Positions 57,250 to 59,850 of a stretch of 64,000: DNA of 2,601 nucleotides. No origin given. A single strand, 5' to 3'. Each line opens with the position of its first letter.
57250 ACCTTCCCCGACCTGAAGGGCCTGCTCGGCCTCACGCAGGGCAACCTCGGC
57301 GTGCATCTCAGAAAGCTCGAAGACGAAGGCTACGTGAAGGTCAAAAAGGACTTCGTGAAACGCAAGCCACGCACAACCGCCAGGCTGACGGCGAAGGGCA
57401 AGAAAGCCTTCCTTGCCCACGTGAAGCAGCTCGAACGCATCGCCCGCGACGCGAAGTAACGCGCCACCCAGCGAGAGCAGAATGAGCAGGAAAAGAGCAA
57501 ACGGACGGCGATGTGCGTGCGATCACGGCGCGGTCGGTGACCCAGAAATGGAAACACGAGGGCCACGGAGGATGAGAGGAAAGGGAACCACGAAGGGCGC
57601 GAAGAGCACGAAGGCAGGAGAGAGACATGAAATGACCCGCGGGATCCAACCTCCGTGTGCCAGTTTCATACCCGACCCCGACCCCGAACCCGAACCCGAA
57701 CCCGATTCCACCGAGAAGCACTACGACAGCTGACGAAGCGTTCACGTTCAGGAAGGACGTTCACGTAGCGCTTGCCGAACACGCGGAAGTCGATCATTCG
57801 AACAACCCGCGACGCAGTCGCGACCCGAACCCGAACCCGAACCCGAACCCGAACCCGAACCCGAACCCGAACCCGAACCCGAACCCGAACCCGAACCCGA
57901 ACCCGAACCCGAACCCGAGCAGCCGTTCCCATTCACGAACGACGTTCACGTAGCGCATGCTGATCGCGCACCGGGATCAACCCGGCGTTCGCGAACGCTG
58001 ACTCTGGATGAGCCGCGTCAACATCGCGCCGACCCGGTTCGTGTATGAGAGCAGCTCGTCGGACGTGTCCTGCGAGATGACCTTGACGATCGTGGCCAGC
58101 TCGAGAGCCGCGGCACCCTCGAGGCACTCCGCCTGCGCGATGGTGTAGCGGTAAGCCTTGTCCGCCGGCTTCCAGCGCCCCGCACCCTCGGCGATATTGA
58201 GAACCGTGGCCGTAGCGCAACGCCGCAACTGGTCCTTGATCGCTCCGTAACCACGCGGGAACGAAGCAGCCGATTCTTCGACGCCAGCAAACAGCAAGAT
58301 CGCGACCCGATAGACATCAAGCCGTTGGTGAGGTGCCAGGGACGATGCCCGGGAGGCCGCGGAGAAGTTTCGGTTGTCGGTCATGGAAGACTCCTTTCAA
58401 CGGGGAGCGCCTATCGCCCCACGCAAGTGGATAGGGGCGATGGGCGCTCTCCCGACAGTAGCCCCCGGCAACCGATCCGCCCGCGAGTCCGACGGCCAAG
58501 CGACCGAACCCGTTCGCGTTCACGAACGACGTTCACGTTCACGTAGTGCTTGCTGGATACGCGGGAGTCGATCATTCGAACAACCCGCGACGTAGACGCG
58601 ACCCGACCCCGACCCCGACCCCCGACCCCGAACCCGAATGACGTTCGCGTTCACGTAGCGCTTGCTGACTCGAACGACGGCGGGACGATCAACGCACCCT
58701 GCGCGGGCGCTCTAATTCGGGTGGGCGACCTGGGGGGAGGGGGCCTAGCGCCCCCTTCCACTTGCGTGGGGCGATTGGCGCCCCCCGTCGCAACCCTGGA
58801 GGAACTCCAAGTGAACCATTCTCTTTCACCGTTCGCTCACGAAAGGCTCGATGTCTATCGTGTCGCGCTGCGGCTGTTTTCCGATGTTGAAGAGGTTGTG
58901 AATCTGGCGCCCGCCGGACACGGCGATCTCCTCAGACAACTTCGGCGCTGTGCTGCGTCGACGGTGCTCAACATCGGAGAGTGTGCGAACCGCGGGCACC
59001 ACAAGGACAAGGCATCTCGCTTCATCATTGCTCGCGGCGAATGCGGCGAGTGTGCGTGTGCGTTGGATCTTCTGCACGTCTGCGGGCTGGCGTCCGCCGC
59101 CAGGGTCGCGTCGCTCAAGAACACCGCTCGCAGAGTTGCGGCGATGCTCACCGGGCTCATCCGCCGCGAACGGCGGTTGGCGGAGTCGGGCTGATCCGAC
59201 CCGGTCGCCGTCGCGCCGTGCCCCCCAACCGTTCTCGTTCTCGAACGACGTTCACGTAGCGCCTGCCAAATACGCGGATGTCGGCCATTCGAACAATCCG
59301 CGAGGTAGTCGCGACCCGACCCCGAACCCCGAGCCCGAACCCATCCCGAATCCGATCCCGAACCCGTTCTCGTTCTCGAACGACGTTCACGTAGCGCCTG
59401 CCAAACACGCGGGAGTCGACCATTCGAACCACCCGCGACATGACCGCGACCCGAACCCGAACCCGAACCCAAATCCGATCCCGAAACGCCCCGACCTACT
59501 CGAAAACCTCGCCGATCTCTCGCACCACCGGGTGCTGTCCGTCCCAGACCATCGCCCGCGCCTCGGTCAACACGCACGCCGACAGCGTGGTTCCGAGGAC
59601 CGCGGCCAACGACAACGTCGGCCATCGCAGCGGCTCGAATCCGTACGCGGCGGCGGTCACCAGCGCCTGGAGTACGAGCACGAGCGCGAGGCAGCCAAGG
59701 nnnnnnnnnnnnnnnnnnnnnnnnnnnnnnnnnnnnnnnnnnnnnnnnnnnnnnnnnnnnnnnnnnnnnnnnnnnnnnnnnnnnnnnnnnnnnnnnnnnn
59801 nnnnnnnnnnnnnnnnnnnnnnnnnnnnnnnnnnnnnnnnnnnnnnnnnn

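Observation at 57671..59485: Composite repeat locus built around two divergent Avd-like four-helix-bundle genes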

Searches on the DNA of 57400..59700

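Call 9: search_rna_families(source=window, start=57400, end=59700, threshold=evalue, max_evalue=10)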
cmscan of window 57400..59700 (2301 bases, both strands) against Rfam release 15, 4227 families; matches with E-value up to 10: 9.
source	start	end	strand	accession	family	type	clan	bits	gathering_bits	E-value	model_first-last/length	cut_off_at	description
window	58723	58807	+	RF00959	mir-612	Gene; miRNA;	-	18.3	100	5.5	1-86/86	no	mir-612 microRNA precursor family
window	58400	58457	+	RF01540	TB11Cs4H2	Gene; snRNA; snoRNA; HACA-box;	-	17.3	50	4.5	1-64/64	no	Trypanosomatid snoRNA TB11Cs4H2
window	58846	58910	+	RF01516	v-snoRNA-1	Gene; snRNA; snoRNA; CD-box;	-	17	75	2.8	1-65/65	no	Human herpesvirus 1 small nucleolar RNA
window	58133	58215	+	RF02521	Virus-PTE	Cis-reg;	-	17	80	4.4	1-85/85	no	Panicum mosaic virus cap-independent translation enhancer RNA (PTE)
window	58402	58452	+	RF03334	MIR391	Gene; miRNA;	-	16.7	70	6.3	23-80/103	no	MIR391 microRNA precursor family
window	58738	58763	+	RF01785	blv_FSE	Cis-reg; frameshift_element;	-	16.3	34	9.3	1-27/27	no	ribosomal frameshift site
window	59186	59276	-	RF01497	ALIL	Cis-reg;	-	11.9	50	5.5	1-117/117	no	ALIL pseudoknot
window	59323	59411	-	RF01497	ALIL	Cis-reg;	-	11.3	50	8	1-117/117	no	ALIL pseudoknot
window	59152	59180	+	RF01497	ALIL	Cis-reg;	-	11.2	50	8.7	84-112/117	no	ALIL pseudoknot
